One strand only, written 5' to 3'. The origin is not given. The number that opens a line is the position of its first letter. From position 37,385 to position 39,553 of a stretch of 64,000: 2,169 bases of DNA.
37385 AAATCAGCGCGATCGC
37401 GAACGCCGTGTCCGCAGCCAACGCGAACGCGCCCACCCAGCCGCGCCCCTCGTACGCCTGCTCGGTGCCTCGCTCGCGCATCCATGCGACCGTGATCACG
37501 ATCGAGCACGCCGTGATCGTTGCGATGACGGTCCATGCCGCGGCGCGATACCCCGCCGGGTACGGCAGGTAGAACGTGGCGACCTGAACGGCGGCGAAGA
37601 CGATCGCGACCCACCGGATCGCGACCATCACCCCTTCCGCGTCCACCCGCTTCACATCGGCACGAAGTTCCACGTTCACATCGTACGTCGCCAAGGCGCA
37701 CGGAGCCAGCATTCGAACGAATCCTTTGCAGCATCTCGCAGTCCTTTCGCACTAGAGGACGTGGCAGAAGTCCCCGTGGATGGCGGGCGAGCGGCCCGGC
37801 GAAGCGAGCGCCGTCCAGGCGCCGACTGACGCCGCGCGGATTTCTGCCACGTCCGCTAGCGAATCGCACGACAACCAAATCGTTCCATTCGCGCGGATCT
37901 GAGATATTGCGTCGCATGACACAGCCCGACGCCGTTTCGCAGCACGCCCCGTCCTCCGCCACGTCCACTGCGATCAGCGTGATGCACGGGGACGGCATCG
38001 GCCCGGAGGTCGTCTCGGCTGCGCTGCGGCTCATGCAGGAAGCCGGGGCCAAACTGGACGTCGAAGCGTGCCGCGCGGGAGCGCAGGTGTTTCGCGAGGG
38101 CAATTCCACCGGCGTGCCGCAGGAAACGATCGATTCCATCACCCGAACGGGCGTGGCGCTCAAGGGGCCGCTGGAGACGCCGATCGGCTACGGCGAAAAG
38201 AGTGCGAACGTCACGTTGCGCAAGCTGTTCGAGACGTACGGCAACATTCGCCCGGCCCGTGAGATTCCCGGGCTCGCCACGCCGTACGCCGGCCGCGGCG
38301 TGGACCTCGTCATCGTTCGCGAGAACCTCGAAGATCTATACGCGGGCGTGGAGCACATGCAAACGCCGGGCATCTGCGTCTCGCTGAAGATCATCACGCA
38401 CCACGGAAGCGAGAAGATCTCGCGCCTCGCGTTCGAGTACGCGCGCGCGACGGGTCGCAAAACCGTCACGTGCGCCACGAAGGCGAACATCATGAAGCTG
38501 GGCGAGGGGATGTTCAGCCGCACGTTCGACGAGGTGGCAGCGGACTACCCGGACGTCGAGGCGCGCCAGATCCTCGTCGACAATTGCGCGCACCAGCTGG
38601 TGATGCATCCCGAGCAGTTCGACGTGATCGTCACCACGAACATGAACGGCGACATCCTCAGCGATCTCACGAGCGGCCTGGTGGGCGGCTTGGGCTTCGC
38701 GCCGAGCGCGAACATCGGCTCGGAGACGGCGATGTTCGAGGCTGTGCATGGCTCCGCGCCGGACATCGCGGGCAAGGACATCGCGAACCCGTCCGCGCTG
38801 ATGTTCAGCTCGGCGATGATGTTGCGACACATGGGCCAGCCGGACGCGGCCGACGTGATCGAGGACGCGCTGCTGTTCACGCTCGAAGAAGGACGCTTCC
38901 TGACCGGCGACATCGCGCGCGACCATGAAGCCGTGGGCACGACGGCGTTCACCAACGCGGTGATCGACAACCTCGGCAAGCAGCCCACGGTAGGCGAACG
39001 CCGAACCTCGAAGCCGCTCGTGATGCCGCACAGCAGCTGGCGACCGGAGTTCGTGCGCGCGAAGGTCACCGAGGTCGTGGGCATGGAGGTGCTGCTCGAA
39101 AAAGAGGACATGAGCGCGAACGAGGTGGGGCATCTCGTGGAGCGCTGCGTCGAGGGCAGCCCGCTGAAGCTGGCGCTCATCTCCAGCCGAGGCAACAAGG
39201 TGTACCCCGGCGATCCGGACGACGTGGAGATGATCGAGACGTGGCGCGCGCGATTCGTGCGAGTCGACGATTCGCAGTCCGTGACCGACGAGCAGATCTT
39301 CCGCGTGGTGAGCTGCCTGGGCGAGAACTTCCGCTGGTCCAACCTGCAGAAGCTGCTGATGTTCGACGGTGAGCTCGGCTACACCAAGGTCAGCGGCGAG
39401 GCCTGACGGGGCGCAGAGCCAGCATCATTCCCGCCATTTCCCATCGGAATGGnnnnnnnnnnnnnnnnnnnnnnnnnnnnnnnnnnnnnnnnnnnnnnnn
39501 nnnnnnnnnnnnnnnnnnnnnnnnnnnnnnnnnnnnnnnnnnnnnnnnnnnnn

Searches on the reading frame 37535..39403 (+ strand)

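Call 55: search_protein_families(library=pfam, proteins=[window:37535-39403:+], max_evalue=0.001)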
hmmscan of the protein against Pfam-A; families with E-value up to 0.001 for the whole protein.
window:37535-39403:+ (623 aa): 2 families
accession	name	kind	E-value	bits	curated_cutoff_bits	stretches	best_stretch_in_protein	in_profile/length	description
PF00180.25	Iso_dh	-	4.3e-107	358.8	27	1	147-476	2-348/348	Isocitrate/isopropylmalate dehydrogenase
PF18324.6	Isocitrate_DH_C_bact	-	1.1e-18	67.8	25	1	513-622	2-110/110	Bacterial isocitrate dehydrogenase, C-terminal domain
